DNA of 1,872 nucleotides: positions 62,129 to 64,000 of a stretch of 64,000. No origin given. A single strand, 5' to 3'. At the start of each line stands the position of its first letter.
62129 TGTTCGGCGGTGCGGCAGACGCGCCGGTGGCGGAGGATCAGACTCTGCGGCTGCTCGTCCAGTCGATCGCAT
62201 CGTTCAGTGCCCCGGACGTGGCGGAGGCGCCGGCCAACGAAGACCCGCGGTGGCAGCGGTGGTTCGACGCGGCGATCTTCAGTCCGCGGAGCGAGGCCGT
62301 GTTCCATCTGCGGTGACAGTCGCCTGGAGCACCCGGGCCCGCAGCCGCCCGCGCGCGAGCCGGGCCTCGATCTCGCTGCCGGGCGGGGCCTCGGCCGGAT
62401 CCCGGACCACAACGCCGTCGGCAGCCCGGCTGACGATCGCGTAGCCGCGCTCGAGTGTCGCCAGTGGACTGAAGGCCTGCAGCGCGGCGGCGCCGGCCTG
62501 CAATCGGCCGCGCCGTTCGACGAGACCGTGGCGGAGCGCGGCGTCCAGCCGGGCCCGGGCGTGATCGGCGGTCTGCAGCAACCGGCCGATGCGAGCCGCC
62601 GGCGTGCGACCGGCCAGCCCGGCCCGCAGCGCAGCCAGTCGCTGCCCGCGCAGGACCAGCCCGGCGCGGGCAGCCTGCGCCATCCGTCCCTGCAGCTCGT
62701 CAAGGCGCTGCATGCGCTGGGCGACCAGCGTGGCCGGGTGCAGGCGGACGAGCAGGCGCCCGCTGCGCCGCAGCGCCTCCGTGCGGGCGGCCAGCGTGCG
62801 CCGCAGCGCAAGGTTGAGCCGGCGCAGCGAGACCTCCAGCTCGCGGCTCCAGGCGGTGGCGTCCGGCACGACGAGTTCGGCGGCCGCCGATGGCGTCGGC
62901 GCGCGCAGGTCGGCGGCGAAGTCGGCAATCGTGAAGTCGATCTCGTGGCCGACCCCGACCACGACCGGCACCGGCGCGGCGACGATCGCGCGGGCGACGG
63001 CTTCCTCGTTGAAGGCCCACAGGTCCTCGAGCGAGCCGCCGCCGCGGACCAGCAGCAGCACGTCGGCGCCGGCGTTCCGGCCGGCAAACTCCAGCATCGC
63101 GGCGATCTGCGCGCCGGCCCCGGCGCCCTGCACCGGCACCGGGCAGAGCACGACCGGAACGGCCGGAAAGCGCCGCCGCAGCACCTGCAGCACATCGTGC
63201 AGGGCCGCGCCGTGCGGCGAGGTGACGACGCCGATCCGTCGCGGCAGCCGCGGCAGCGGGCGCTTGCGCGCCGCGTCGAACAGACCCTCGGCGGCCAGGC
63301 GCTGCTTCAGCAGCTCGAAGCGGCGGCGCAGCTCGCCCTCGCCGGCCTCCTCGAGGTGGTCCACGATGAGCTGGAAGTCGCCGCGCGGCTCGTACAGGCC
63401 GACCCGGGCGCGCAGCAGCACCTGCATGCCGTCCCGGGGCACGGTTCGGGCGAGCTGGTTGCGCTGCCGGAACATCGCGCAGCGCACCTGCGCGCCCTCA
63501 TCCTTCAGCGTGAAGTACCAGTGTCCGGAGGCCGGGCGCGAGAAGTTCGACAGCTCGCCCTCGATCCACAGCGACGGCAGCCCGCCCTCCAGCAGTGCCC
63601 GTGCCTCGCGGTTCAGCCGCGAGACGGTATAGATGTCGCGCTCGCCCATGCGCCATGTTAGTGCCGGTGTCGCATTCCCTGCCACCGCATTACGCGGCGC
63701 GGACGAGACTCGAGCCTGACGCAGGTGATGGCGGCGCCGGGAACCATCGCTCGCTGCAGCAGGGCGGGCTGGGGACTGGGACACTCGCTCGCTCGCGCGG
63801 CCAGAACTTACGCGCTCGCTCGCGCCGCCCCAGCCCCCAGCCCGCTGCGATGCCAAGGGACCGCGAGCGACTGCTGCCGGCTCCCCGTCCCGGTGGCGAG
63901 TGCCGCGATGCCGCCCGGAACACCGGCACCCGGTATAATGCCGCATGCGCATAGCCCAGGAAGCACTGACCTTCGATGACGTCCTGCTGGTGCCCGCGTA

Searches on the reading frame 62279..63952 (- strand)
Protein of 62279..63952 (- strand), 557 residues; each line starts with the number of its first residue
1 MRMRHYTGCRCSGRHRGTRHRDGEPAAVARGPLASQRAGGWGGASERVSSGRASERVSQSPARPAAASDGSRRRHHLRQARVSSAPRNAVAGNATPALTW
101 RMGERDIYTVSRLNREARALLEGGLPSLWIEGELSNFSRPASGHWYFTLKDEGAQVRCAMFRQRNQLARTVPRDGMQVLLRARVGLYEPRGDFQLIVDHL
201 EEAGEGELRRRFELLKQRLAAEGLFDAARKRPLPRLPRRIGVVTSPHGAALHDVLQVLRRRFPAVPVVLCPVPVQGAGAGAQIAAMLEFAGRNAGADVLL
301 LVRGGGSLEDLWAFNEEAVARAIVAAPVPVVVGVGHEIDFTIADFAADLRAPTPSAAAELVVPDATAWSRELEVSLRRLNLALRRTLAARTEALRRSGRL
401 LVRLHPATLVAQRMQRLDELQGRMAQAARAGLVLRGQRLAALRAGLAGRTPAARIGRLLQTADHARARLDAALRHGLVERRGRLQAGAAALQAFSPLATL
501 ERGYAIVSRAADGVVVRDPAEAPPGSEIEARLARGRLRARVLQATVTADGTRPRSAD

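Call 6: search_protein_families(library=pfam, proteins=[window:62279-63952:-], max_evalue=0.01)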
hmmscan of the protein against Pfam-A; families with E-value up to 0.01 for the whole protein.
window:62279-63952:- (557 aa): 3 families
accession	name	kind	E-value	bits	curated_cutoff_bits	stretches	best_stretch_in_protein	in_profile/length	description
PF02601.20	Exonuc_VII_L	-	1.2e-102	344.1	35.9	1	224-539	1-314/315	Exonuclease VII, large subunit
PF13742.12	tRNA_anti_2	-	2.3e-30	105.1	27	1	108-200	1-94/95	OB-fold nucleic acid binding domain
PF01336.31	tRNA_anti-codon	-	3.1e-10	40.3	27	1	129-202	2-74/75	OB-fold nucleic acid binding domain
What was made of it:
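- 62279..63952 (-): xseA, the right housekeeping border. It is convergent with the RTX gene and overlaps its 3' end by 38 nt. Pfam Exonuc_VII_L, 1.2e-102 (call 6).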
